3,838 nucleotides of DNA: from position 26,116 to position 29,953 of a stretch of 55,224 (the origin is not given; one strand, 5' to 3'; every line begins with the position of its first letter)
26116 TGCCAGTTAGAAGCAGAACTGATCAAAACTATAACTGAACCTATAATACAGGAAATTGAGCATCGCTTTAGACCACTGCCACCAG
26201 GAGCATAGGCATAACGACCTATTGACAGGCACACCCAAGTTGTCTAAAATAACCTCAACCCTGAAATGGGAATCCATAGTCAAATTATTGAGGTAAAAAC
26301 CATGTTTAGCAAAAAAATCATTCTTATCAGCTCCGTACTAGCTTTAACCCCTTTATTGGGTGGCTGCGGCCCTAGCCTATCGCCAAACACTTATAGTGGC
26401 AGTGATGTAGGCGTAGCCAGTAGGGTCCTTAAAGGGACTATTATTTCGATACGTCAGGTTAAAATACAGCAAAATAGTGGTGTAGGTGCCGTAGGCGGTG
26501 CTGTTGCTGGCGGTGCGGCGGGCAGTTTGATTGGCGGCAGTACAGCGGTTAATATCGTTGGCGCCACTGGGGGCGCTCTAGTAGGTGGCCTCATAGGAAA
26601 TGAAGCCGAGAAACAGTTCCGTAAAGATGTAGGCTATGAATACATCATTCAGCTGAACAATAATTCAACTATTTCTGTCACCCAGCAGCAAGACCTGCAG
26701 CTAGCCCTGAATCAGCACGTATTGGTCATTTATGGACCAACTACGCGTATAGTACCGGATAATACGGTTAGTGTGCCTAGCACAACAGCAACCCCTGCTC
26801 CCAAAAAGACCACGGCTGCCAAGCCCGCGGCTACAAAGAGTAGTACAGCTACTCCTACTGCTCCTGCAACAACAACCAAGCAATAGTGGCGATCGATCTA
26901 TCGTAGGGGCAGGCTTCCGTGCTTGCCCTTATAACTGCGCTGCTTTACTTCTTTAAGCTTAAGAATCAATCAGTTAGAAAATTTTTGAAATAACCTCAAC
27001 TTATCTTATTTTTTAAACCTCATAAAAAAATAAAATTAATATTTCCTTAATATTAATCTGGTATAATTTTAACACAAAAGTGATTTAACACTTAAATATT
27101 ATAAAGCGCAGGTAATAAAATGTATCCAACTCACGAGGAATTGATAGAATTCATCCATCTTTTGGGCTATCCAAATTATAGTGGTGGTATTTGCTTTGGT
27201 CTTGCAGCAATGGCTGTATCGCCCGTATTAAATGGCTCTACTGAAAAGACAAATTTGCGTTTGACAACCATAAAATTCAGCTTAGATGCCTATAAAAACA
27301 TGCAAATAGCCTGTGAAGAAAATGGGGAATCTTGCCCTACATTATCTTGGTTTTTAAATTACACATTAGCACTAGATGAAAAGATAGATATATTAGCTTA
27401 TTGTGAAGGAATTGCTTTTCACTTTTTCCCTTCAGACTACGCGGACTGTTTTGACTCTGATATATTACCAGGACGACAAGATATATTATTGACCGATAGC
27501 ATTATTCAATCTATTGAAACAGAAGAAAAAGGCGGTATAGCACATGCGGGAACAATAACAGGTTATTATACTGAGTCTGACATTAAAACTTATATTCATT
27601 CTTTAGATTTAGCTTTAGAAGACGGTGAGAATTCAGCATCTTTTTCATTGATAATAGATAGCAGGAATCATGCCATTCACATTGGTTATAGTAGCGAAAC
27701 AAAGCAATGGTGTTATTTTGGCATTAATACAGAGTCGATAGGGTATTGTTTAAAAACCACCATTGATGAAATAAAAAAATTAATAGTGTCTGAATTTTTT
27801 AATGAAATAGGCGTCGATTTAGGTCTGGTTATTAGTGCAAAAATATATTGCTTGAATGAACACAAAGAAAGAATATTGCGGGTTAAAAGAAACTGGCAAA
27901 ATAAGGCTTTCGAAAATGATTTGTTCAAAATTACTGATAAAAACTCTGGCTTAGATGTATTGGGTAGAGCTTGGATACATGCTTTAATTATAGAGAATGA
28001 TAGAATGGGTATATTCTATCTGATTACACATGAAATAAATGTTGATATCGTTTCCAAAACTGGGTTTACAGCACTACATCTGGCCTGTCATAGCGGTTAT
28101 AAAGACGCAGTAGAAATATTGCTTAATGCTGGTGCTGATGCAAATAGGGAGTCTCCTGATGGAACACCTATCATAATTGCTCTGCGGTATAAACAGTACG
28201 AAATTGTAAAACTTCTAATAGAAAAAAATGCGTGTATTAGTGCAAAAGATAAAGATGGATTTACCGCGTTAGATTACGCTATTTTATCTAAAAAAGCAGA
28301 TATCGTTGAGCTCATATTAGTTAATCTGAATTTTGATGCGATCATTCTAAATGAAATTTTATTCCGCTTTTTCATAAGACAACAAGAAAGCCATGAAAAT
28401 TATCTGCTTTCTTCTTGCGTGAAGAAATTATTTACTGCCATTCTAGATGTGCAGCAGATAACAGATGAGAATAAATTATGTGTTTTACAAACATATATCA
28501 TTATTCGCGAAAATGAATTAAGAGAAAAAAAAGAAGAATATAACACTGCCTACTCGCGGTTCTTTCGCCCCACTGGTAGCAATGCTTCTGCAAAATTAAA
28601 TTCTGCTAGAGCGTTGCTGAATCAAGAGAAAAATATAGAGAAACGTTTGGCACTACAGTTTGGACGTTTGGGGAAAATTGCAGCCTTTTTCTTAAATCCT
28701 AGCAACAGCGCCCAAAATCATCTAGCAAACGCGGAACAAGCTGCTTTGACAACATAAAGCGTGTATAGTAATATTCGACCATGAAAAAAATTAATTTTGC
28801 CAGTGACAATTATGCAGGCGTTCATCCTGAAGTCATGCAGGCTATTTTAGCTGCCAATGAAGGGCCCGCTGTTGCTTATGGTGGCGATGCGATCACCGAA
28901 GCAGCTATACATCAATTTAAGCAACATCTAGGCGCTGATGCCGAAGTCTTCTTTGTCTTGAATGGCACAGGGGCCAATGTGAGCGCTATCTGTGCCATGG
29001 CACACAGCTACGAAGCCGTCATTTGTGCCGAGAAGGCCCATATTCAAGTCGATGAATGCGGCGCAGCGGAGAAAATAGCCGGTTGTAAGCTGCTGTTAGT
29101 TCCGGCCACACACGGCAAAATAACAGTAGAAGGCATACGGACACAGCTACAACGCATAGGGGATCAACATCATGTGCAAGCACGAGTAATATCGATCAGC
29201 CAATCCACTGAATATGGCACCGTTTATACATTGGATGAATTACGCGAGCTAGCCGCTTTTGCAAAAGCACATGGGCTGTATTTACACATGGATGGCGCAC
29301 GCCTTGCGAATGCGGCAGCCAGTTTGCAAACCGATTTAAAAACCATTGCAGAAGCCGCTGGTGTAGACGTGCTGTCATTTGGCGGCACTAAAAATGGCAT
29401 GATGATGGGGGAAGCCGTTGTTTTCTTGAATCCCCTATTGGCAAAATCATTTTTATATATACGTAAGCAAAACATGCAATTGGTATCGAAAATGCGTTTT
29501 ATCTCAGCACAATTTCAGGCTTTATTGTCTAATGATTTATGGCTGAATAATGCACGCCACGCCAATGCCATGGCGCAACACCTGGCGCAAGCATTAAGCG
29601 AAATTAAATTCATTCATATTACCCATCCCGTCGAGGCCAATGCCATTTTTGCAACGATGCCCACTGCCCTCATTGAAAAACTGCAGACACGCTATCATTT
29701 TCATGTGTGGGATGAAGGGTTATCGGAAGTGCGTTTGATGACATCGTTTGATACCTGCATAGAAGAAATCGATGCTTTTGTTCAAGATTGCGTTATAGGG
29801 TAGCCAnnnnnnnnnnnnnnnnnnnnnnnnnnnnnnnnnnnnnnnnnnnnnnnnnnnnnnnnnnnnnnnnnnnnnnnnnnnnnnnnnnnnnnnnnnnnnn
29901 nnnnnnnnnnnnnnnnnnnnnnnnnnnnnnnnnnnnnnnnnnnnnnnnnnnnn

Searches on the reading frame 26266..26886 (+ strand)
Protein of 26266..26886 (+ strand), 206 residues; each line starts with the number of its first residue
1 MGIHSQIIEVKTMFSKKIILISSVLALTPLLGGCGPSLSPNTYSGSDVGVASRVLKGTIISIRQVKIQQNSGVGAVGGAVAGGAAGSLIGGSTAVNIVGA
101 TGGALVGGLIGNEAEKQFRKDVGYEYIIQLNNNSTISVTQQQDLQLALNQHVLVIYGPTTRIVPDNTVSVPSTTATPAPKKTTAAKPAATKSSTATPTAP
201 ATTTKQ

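Call 61: search_protein_families(library=pfam, proteins=[window:26266-26886:+], max_evalue=0.0001)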
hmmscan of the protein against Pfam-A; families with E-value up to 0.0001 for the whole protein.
window:26266-26886:+ (206 aa): 3 families
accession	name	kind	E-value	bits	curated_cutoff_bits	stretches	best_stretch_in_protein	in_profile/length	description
PF13488.11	Gly-zipper_Omp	-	2.2e-06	27.9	25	1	73-117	1-45/46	Glycine zipper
PF05818.17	TraT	-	6.6e-06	26.5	31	1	54-150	64-163/214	Enterobacterial TraT complement resistance protein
PF05433.20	Rick_17kDa_Anti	-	1.7e-05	25.1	24.2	1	74-114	2-42/43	Glycine zipper 2TM domain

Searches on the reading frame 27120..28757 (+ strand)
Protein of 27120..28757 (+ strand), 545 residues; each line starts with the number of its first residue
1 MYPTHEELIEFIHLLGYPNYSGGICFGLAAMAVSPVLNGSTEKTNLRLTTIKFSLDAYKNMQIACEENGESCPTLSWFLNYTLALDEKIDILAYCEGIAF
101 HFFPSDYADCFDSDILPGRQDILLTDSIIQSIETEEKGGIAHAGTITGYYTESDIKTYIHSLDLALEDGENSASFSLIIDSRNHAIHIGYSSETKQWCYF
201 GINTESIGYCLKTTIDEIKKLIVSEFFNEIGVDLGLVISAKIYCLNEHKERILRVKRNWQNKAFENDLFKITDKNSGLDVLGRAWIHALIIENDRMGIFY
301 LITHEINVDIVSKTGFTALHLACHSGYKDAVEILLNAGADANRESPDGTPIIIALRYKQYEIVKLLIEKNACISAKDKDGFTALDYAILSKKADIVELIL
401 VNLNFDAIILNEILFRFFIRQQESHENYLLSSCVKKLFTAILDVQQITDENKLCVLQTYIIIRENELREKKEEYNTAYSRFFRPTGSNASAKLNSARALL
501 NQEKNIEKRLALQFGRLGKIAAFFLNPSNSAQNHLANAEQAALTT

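Call 61: search_protein_families(library=pfam, proteins=[window:27120-28757:+], max_evalue=0.0001)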
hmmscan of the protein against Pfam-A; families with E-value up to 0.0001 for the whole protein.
window:27120-28757:+ (545 aa): 5 families
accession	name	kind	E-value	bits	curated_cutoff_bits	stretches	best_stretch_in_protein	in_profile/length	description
PF12796.13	Ank_2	-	8.2e-21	74.8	27.3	2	339-400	20-80/90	Ankyrin repeats (3 copies)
PF00023.36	Ank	-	4.1e-18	64.9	21.1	1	315-342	2-29/33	Ankyrin repeat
PF13857.12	Ank_5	-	8.2e-15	55.2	27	2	334-387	1-56/56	Ankyrin repeats (many copies)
PF13637.12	Ank_4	-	7.7e-13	48.8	22.7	0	322-367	4-50/50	Ankyrin repeats (many copies)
PF13606.12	Ank_3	-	3.1e-12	45.8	22.3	0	315-342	2-29/30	Ankyrin repeat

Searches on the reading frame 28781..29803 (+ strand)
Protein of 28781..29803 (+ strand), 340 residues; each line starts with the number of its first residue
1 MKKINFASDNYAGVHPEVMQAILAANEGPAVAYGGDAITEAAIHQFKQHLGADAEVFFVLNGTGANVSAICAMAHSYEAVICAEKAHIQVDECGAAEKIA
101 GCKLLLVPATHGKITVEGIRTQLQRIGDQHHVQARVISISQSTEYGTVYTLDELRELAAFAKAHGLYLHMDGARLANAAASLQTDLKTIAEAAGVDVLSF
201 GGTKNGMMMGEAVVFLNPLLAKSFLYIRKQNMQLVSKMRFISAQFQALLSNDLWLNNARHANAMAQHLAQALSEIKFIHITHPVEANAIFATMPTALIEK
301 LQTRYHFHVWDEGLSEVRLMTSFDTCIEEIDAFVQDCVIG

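Call 62: search_protein_families(library=pfam, proteins=[window:28781-29803:+], max_evalue=0.0001)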
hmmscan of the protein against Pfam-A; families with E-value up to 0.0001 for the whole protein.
window:28781-29803:+ (340 aa): 3 families
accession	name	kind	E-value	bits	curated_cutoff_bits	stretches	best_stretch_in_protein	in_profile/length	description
PF01212.27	Beta_elim_lyase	-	1.8e-51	175.6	27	1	6-293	2-285/288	Beta-eliminating lyase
PF00155.27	Aminotran_1_2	-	2.1e-08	34.2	19.7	1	2-309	2-330/361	Aminotransferase class I and II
PF00266.25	Aminotran_5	-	1.3e-05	24.8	21.5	1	38-210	44-207/371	Aminotransferase class-V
